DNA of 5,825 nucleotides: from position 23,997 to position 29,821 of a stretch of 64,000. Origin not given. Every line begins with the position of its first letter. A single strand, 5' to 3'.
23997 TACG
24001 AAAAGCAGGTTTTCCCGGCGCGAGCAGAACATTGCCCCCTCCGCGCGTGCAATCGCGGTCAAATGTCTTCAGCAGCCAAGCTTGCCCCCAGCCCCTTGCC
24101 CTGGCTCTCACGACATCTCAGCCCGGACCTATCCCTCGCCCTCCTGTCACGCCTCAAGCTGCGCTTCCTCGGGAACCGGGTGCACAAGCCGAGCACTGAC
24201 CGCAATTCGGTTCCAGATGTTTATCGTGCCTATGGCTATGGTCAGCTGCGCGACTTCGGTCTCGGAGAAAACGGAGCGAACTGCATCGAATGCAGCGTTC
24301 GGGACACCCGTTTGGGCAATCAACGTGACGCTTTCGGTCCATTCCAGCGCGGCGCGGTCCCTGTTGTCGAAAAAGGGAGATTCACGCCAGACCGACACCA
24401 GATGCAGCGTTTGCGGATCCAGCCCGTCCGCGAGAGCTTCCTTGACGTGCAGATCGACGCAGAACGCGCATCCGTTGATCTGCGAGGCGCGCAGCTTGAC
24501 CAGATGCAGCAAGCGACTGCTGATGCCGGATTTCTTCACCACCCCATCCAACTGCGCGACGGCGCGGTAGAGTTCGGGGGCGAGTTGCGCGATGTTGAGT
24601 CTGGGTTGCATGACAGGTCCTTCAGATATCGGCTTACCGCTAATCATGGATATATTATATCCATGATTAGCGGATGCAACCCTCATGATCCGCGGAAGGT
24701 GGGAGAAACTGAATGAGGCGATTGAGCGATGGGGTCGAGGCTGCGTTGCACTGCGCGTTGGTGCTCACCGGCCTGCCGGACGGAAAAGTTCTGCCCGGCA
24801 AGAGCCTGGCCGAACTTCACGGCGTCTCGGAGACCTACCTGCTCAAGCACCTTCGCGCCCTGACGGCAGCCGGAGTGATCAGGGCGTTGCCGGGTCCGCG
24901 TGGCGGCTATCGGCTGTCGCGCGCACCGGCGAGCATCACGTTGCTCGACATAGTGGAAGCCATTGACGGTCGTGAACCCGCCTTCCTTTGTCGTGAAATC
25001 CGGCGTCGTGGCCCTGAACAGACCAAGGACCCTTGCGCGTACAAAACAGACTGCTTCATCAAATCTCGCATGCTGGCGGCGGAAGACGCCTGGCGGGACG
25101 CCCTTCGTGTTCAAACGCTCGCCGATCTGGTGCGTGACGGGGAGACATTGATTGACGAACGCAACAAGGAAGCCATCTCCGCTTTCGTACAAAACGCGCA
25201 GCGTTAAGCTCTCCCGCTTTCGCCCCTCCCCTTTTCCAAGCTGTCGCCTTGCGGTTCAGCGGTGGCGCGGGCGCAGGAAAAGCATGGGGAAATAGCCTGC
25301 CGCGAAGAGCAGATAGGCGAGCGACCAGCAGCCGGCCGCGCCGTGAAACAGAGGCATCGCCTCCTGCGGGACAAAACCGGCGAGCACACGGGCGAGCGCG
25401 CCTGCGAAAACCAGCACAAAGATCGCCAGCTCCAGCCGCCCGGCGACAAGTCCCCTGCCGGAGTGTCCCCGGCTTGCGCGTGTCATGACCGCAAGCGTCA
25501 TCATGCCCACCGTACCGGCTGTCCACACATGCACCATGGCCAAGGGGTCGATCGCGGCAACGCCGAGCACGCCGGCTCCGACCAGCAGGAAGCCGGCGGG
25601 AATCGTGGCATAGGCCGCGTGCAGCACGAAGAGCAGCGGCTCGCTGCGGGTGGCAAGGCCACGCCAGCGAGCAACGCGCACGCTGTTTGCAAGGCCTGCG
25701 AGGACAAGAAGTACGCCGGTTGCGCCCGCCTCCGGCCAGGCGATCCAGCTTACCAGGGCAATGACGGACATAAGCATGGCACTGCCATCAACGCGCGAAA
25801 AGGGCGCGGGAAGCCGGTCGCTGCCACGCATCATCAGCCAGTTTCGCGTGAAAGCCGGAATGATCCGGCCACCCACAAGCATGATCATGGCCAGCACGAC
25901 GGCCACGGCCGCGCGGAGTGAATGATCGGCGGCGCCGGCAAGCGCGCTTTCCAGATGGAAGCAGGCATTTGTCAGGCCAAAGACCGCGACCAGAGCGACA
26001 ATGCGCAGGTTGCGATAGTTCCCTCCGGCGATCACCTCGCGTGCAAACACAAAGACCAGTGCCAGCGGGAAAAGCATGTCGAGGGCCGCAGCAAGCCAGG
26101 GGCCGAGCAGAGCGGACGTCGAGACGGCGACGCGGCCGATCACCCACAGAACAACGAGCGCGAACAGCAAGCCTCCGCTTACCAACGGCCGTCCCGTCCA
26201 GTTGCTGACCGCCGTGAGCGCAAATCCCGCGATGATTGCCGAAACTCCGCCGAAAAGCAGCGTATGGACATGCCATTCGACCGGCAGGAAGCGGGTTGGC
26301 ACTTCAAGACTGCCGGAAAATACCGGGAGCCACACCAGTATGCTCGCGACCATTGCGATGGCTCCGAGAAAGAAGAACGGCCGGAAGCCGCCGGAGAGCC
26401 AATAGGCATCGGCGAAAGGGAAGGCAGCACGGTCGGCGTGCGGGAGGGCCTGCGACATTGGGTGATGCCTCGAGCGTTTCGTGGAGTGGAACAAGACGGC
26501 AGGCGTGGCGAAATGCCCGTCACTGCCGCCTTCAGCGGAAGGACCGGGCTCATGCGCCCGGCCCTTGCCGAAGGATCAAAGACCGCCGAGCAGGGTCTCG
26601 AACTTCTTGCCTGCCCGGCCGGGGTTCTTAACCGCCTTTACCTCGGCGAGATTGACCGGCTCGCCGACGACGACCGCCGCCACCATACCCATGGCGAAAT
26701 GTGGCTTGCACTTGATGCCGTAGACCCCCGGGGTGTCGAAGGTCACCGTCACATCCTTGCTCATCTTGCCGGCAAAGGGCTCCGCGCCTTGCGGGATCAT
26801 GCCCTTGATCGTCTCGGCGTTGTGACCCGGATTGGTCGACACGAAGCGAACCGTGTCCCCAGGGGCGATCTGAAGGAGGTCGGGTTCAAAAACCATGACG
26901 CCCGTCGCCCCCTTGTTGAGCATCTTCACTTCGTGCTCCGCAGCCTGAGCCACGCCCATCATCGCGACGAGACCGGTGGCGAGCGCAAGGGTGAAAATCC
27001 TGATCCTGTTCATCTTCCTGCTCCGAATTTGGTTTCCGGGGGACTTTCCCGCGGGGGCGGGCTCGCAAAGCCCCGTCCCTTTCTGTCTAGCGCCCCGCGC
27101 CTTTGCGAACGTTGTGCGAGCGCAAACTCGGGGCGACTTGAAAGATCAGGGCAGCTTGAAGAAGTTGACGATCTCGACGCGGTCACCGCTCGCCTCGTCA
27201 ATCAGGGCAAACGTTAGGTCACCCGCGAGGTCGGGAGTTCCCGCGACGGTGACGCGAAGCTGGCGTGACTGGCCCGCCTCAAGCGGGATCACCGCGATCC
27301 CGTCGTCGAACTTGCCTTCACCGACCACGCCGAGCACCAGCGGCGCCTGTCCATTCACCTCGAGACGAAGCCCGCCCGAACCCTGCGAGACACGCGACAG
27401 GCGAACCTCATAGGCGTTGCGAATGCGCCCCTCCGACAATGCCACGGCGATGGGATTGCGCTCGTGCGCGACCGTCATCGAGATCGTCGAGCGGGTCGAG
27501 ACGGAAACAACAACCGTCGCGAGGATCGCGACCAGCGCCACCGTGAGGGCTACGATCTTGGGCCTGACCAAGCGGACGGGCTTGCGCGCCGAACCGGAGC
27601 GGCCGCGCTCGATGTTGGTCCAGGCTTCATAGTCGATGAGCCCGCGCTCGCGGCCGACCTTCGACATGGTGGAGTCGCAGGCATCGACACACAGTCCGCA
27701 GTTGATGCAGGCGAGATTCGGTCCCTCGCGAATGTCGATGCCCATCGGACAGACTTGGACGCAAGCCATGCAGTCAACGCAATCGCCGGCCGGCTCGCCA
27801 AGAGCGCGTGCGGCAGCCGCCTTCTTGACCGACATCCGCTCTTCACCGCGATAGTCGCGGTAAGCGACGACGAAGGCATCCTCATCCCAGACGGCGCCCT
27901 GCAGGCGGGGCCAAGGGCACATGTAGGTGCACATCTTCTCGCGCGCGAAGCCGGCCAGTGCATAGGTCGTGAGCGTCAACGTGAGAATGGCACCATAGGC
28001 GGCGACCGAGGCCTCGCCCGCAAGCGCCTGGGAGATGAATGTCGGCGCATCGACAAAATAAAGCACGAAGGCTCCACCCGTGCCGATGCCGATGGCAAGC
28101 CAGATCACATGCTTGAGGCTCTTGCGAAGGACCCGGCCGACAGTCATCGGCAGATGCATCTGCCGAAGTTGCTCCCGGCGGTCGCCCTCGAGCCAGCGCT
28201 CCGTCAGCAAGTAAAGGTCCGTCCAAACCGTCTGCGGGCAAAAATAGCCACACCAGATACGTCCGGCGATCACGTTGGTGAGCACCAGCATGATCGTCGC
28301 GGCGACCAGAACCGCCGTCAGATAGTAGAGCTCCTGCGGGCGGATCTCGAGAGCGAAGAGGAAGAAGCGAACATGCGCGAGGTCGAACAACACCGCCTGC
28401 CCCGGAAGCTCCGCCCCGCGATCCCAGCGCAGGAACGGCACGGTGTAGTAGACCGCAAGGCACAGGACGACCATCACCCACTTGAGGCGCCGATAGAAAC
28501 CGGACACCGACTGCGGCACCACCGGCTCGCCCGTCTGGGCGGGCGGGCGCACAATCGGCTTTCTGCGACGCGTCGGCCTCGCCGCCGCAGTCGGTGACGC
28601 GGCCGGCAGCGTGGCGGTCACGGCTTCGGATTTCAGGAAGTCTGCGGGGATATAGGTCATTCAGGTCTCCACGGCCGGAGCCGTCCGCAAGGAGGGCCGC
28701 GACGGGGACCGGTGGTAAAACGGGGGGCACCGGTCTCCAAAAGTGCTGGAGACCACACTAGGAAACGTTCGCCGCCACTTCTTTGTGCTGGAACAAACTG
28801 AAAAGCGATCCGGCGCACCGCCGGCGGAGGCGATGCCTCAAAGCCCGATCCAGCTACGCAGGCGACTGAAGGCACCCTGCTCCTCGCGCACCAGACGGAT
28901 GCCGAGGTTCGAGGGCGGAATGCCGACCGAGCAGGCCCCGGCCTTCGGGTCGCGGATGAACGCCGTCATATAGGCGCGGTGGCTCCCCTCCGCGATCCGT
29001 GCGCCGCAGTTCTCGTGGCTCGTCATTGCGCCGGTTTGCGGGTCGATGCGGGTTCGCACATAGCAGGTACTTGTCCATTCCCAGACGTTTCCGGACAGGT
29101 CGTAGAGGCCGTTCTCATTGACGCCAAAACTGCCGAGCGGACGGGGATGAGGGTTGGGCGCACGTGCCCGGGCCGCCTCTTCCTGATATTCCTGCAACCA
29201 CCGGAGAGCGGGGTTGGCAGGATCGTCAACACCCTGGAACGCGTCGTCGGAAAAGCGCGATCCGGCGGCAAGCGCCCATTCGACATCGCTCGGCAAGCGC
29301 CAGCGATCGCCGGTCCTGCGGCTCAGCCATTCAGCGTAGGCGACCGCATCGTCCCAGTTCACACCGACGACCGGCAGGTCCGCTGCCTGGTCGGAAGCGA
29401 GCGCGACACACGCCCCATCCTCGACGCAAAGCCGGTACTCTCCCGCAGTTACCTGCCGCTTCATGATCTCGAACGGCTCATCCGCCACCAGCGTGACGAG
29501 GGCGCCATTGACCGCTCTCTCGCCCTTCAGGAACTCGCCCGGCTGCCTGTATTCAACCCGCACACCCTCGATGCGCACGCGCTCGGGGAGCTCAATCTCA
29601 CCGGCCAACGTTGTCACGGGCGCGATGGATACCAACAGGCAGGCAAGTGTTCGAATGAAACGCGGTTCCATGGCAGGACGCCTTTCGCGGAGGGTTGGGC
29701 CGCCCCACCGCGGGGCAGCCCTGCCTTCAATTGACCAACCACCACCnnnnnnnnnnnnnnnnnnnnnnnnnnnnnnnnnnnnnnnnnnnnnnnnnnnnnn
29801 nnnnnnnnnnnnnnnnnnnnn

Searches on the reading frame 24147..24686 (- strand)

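Call 76: search_protein_families(library=pfam, proteins=[window:24147-24686:-], max_evalue=0.00001)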
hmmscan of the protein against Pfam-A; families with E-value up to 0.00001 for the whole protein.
window:24147-24686:- (179 aa): 1 family
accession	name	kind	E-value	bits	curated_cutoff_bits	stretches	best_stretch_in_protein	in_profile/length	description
PF02627.25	CMD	-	4.7e-19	68.6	23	1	37-118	1-83/84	Carboxymuconolactone decarboxylase family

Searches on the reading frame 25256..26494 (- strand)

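Call 75: search_protein_families(library=pfam, proteins=[window:25256-26494:-], max_evalue=0.00001)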
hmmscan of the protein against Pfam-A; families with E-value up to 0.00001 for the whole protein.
window:25256-26494:- (412 aa): 1 family
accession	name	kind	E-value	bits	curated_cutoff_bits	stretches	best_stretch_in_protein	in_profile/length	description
PF05940.17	NnrS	-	2e-98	330.6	28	1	33-406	3-368/371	NnrS protein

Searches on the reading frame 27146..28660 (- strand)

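Call 75: search_protein_families(library=pfam, proteins=[window:27146-28660:-], max_evalue=0.00001)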
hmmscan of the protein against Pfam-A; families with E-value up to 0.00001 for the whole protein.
window:27146-28660:- (504 aa): 7 families
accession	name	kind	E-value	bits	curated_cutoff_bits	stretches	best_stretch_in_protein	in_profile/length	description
PF13746.11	Fer4_18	-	2.3e-35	121.7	27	1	239-345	1-112/114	4Fe-4S dicluster domain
PF11614.14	FixG_C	-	1e-11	45.5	25.6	1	384-487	2-102/119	IG-like fold at C-terminal of FixG, putative oxidoreductase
PF13183.11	Fer4_8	-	1.3e-09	38.9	27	0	243-308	10-68/68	4Fe-4S dicluster domain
PF13187.11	Fer4_9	-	9.7e-08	32.4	27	0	244-307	8-50/52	4Fe-4S dicluster domain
PF12838.12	Fer4_7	-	5.4e-07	30.4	27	0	243-308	7-52/52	4Fe-4S dicluster domain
PF12801.12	Fer4_5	-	3.2e-06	27.4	22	1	116-150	4-37/48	4Fe-4S binding domain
PF13534.11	Fer4_17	-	3.4e-06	28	22.2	0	243-309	7-61/61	4Fe-4S dicluster domain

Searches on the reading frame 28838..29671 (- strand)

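Call 76: search_protein_families(library=pfam, proteins=[window:28838-29671:-], max_evalue=0.00001)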
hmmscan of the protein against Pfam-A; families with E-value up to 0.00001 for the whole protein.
window:28838-29671:- (277 aa): 1 family
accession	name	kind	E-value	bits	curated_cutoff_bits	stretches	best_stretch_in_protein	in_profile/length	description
PF03781.23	FGE-sulfatase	-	1.2e-43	150.1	23.3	1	44-262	10-255/255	Sulfatase-modifying factor enzyme 1-like domain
